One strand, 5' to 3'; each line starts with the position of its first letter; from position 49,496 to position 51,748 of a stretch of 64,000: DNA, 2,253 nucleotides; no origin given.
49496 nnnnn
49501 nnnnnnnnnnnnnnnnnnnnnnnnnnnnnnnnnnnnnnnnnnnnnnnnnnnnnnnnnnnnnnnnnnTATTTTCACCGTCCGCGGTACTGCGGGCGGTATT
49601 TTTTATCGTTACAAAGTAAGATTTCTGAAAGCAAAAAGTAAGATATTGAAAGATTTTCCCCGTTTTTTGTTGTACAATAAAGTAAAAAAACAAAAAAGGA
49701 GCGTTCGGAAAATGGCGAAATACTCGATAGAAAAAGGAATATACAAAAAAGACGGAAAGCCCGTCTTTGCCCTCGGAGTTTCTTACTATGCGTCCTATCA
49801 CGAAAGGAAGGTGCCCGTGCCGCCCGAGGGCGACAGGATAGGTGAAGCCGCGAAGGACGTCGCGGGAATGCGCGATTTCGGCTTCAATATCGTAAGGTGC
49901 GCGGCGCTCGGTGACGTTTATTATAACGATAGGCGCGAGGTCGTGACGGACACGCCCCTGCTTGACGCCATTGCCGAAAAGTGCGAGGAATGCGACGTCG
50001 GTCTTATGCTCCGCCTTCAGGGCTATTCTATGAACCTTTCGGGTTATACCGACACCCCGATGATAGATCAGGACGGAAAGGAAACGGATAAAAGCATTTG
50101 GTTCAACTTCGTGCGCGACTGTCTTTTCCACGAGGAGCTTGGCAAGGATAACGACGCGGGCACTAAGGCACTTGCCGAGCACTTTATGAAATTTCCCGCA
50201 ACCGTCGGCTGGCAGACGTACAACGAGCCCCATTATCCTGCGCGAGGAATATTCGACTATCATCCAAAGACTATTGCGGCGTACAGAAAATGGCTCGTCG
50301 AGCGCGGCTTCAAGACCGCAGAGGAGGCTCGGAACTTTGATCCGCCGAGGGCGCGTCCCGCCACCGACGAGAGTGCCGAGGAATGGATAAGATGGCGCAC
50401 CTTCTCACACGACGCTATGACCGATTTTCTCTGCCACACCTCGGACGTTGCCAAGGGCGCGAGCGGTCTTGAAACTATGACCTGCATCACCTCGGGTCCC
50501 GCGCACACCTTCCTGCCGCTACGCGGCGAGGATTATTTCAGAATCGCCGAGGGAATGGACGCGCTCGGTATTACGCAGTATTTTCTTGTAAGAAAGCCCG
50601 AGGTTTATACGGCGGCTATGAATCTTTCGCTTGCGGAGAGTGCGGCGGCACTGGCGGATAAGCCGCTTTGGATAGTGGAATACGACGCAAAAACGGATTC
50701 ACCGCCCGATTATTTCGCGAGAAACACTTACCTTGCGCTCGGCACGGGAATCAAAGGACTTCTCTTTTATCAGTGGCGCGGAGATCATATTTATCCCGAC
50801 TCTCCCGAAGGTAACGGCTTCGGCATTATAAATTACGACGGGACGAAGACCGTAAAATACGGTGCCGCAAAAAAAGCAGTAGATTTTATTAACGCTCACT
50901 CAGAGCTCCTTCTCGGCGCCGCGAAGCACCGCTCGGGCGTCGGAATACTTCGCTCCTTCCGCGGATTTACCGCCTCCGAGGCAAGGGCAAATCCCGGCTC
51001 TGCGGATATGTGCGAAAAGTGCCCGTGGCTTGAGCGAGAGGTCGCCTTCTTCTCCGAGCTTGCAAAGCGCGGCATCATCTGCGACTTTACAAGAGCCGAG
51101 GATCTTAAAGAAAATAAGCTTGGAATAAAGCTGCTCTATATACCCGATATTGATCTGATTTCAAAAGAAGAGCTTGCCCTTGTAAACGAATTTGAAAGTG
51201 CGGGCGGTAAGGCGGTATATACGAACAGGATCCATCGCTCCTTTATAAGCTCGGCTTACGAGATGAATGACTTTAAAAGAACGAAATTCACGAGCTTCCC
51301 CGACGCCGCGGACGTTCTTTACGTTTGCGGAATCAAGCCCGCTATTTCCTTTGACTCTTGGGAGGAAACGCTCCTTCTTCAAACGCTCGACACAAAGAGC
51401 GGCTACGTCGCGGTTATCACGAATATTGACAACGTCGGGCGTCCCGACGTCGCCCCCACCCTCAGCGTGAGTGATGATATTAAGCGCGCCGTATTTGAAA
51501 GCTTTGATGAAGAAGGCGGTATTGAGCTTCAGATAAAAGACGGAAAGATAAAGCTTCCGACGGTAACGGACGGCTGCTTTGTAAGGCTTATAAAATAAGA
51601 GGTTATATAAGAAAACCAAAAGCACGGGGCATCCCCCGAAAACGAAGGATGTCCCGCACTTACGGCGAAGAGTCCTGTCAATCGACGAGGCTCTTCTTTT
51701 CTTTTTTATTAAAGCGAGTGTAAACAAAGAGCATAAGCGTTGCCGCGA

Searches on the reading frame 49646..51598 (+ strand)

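Call 15: search_protein_families(library=pfam, proteins=[window:49646-51598:+])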
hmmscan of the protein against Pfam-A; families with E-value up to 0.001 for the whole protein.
window:49646-51598:+ (650 aa): 1 family
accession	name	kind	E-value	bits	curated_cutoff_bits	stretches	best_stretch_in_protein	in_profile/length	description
PF02449.21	Glyco_hydro_42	-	1.8e-12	47.8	21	1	159-379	102-339/376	Beta-galactosidase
